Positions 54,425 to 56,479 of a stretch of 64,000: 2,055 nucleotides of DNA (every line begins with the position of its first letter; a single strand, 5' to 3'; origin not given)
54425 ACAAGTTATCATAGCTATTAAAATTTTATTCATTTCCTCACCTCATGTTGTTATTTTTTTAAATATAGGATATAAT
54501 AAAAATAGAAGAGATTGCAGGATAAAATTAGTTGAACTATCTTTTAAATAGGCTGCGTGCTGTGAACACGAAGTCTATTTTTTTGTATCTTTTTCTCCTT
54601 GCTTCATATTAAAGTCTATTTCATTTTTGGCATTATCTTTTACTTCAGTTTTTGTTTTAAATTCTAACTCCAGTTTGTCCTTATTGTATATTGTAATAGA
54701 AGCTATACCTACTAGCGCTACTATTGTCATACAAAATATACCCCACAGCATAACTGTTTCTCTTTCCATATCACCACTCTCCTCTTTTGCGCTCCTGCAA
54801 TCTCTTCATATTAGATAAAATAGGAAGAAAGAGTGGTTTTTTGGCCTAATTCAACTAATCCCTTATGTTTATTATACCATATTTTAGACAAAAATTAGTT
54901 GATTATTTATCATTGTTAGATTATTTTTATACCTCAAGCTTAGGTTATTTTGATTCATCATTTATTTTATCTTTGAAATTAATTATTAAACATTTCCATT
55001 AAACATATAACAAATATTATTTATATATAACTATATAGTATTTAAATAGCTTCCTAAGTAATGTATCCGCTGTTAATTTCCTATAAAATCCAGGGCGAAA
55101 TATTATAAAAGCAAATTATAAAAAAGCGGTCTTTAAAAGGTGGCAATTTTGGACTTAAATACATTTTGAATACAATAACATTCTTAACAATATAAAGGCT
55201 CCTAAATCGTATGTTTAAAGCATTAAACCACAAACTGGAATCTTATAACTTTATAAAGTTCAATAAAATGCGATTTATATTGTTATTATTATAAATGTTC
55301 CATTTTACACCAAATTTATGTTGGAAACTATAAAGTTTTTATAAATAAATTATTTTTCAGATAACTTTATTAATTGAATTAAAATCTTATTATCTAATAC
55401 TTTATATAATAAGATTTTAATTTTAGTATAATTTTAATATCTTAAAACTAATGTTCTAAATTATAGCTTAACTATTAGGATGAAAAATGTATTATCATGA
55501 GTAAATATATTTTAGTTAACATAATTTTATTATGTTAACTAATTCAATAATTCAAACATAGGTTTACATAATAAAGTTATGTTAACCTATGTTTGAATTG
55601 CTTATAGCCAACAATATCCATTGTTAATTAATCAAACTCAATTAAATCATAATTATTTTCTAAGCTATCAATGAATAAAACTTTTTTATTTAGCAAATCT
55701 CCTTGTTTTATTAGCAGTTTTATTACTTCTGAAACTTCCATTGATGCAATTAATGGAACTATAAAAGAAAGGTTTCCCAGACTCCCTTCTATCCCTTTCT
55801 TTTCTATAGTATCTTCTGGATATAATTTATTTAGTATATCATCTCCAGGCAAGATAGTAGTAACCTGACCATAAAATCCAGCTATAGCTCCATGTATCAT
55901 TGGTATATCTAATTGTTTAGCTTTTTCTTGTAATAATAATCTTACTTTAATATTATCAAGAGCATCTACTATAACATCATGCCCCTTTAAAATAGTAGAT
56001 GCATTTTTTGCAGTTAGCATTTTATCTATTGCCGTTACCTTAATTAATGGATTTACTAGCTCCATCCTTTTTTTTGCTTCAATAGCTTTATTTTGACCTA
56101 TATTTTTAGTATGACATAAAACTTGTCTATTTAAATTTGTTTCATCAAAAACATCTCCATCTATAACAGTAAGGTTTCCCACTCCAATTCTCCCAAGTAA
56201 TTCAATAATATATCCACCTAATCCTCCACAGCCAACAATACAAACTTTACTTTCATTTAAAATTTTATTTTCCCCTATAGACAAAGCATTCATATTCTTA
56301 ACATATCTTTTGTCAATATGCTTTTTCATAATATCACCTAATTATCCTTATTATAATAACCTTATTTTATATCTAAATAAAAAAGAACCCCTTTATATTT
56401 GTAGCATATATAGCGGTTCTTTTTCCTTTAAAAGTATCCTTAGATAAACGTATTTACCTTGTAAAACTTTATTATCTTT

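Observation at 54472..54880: Small hydrophobic protein gene with SD-sequestering leader and a convergent antisense unit (type I toxin-antitoxin-like)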

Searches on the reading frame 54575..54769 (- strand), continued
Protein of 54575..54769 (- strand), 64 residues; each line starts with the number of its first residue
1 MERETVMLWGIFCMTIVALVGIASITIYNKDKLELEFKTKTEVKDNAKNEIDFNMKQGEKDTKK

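Call 67: predict_structure(alignment_id=A4)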
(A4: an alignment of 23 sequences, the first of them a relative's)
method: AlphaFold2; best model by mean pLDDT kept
length: 64 residues; sequences in the alignment: 23
mean_pLDDT: 69.4   pTM: 0.36
mean pLDDT of the five models: 69.4, 69.1, 66.4, 66.1, 66.0
residues with pLDDT >= 90: 11; 70-90: 16; 50-70: 35; < 50: 2
segments of 3 or more residues with pLDDT < 50: none
pLDDT, mean of each block of 10 residues (from residue 1): 79 92 82 58 56 57 49
secondary structure, 60 per line:
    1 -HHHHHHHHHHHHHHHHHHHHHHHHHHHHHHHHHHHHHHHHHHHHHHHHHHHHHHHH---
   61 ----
elements in order: H2-57

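Call 73: search_dna_similar(query=P0029, collection=plasmids, mode=protein, max_evalue=0.01, max_rows=15)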
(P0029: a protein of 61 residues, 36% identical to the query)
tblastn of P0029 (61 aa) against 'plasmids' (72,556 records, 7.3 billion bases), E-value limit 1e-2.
Records with a match: 4; places in all: 4; records where one place covers at least 80% of the query: 0.
Best place of each record, by identity: 80-90% 1; 60-80% 3.
By first word of the organism name: Clostridium 4.
By predicted mobility (MOB-suite, as given by PLSDB): mobilizable 3; non-mobilizable 1.
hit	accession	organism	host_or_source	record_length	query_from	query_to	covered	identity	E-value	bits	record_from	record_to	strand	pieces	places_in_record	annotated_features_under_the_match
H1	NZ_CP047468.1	Clostridium tyrobutyricum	Cow rumen,Cow rumen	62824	21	61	67%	65.9%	7e-8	53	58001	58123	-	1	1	hypothetical protein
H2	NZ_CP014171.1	Clostridium tyrobutyricum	Cell culture,Freeze-dried stock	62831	21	61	67%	65.9%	7e-8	53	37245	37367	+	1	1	hypothetical protein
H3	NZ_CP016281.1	Clostridium tyrobutyricum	tissue sample,bovine rumen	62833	21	61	67%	65.9%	7e-8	53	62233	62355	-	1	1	hypothetical protein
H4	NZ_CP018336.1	Clostridium kluyveri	cell culture,the pit mud of a Chinese ...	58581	20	51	52%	81.3%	1e-7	52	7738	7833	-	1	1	hypothetical protein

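Call 74: search_dna_similar(query=P0029, collection=phages, mode=protein, max_evalue=0.01, max_rows=15)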
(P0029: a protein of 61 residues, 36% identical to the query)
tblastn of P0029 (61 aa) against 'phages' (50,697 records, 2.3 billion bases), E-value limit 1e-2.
No match.

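Call 75: search_dna_similar(query=P0008, collection=plasmids, mode=protein, max_evalue=0.01, max_rows=15)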
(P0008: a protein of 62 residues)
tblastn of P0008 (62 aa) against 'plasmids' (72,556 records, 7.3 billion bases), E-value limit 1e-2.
Records with a match: 1; places in all: 1; records where one place covers at least 80% of the query: 1.
Best place of each record, by identity: >=99% 1.
By first word of the organism name: Alkaliphilus 1.
By predicted mobility (MOB-suite, as given by PLSDB): non-mobilizable 1.
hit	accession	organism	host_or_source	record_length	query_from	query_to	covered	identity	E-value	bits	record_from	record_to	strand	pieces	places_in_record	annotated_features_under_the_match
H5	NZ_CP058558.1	Alkaliphilus sp. B6464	-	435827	1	62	100%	100.0%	1e-22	95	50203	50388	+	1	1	hypothetical protein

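Call 76: get_annotated_region(hit=H2, flank=4000)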
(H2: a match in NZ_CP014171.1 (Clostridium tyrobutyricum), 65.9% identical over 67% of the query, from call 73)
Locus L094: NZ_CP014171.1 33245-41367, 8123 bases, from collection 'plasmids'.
description: Clostridium tyrobutyricum strain KCTC 5387 plasmid pCTK01, complete sequence
organism: Clostridium tyrobutyricum (NCBI taxid 1519)
taxonomy: Bacteria; Bacillota; Clostridia; Eubacteriales; Clostridiaceae; Clostridium; Clostridium tyrobutyricum
host: -; source: Cell culture,Freeze-dried stock; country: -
typing (MOB-suite, as given by PLSDB): mobilizable; relaxase MOBQ
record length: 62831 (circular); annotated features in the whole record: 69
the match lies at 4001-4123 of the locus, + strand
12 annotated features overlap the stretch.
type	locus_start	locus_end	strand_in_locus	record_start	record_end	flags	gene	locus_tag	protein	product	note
CDS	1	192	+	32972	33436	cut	-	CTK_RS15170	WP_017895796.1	hypothetical protein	-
CDS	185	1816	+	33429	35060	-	-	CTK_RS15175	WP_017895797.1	VirD4-like conjugal transfer protein, CD1115 family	-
CDS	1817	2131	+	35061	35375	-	-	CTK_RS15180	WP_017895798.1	hypothetical protein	-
CDS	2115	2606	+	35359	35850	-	-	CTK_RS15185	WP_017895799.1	DUF3828 domain-containing protein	-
CDS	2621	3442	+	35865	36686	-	-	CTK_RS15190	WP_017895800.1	conjugal transfer protein TrbL family protein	-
CDS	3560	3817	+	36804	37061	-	-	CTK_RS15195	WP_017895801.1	TIGR04540 family protein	-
CDS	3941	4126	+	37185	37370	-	-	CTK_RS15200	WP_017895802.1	hypothetical protein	-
CDS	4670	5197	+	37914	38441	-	-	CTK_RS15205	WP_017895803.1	recombinase family protein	GO:0006310 - DNA recombination [Evidence IEA]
CDS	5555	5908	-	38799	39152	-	-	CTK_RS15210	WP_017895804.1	hypothetical protein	-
CDS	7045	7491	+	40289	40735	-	-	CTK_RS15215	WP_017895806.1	J domain-containing protein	GO:0006457 - protein folding [Evidence IEA]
CDS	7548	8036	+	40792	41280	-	-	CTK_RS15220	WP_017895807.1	hypothetical protein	-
CDS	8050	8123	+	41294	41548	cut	-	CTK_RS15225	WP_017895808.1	hypothetical protein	-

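Call 77: get_annotated_region(hit=H4, flank=4000)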
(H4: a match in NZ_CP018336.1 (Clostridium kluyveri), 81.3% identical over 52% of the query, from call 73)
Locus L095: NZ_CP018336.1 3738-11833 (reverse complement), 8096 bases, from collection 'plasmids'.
description: Clostridium kluyveri strain JZZ plasmid unnamed, complete sequence
organism: Clostridium kluyveri (NCBI taxid 1534)
taxonomy: Bacteria; Bacillota; Clostridia; Eubacteriales; Clostridiaceae; Clostridium; Clostridium kluyveri
host: -; source: cell culture,the pit mud of a Chinese flavor liquor-making factory; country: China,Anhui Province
typing (MOB-suite, as given by PLSDB): non-mobilizable; replicon rep_cluster_1845
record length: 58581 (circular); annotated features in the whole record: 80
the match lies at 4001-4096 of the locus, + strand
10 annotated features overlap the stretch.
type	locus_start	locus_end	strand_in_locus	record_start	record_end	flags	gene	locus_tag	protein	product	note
CDS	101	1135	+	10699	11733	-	-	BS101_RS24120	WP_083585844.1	helix-turn-helix domain-containing protein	-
CDS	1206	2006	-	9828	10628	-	-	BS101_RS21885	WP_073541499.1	YhfC family intramembrane metalloprotease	-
CDS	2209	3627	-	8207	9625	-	-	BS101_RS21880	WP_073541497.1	hypothetical protein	-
CDS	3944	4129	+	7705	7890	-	-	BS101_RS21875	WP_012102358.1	hypothetical protein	-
CDS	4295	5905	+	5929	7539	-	-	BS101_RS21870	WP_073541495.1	recombinase family protein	GO:0006310 - DNA recombination [Evidence IEA]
CDS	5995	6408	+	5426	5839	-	-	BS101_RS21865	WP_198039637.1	helix-turn-helix transcriptional regulator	-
CDS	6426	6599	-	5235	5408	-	-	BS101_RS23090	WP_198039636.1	hypothetical protein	-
CDS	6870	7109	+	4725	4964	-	-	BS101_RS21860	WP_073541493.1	helix-turn-helix transcriptional regulator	-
CDS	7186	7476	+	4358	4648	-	-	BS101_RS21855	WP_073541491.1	helix-turn-helix transcriptional regulator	-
CDS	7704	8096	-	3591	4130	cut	-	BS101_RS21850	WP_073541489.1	nitroreductase family protein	-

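Call 93: search_protein_families(library=padloc, alignment_id=A4, max_evalue=0.1)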
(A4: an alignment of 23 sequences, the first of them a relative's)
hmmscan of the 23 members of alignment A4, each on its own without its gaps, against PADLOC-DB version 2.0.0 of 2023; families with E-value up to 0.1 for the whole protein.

A. member 1, P0001 (64 aa): 0 families

B. families by the number of members that match (of 23 scanned): 0 families

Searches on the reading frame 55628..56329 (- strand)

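Call 6: search_protein_families(library=pfam, proteins=[window:55628-56329:-], max_evalue=1)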
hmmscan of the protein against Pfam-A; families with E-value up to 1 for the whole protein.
window:55628-56329:- (233 aa): 6 families
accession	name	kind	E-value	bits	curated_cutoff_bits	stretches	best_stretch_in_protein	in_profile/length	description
PF00899.27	ThiF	-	1.3e-53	182.1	28.1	1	19-228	13-225/238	ThiF family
PF10768.14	FliX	-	0.043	14.7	25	1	74-133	31-89/135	Class II flagellar assembly regulator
PF02558.23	ApbA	-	0.072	13.2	22.2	1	29-83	1-53/150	Ketopantoate reductase PanE/ApbA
PF00208.27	ELFV_dehydrog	-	0.077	13.1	23.4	1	23-85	29-92/241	Glutamate/Leucine/Phenylalanine/Valine dehydrogenase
PF13241.12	NAD_binding_7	-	0.12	13.4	22.1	1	24-144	5-89/104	Putative NAD(P)-binding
PF03435.24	Sacchrp_dh_NADP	-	0.82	10.4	25.1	0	29-128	1-80/129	Saccharopine dehydrogenase NADP binding domain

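Call 7: search_protein_families(library=ncbifam, proteins=[window:55628-56329:-], max_evalue=1)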
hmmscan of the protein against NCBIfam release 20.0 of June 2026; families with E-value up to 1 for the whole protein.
window:55628-56329:- (233 aa): 28 families (the best 25 are shown)
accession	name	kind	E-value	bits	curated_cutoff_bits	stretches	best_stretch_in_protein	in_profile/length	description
NF006204.0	PRK08328.1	equivalog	1.1e-46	159.3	339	1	7-231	8-230/231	hypothetical protein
NF006444.0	PRK08762.1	equivalog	5.1e-45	153.7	449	1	4-230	123-356/387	molybdopterin-synthase adenylyltransferase MoeB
TIGR02356.1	adenyl_thiF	equivalog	8.9e-42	142.8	275.25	1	13-206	6-203/203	thiazole biosynthesis adenylyltransferase ThiF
NF004281.0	PRK05690.1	subfamily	2.9e-41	141.4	266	1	14-231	20-238/250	molybdopterin-synthase adenylyltransferase MoeB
NF047750.1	SAMPActivE1UbaA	equivalog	3.9e-41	141.2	450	1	18-232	24-239/270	SAMP-activating enzyme E1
TIGR02355.1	moeB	equivalog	2.6e-35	122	376.55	1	15-227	13-226/240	molybdopterin-synthase adenylyltransferase MoeB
NF005902.0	PRK07878.1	equivalog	1.6e-33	116.2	647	1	15-230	31-252/392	adenylyltransferase/sulfurtransferase MoeZ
NF009123.0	PRK12475.1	subfamily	6.4e-33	114.4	510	1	7-229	3-229/338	MoeB/ThiF family adenylyltransferase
NF005646.0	PRK07411.1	equivalog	9.5e-32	110.6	633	1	18-227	30-241/390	molybdopterin-synthase adenylyltransferase MoeB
NF006395.0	PRK08644.1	equivalog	5e-29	101.5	159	1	20-154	24-160/215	sulfur carrier protein ThiS adenylyltransferase ThiF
NF006077.0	PRK08223.1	equivalog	2.8e-28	98.7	266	1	4-161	6-165/296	hypothetical protein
NF004111.0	PRK05600.1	equivalog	4.7e-28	98.4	437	1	15-224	30-244/371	ThiF family adenylyltransferase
NF011696.0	PRK15116.1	equivalog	2.3e-23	83.2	304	1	23-155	27-158/268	tRNA cyclic N6-threonylcarbamoyladenosine(37) synthase TcdA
TIGR02354.1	thiF_fam2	equivalog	7.7e-22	78.1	152.2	1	24-136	19-130/200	thiamine biosynthesis protein ThiF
NF011424.0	PRK14851.1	subfamily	7.3e-21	73.8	1170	1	6-154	23-173/679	hypothetical protein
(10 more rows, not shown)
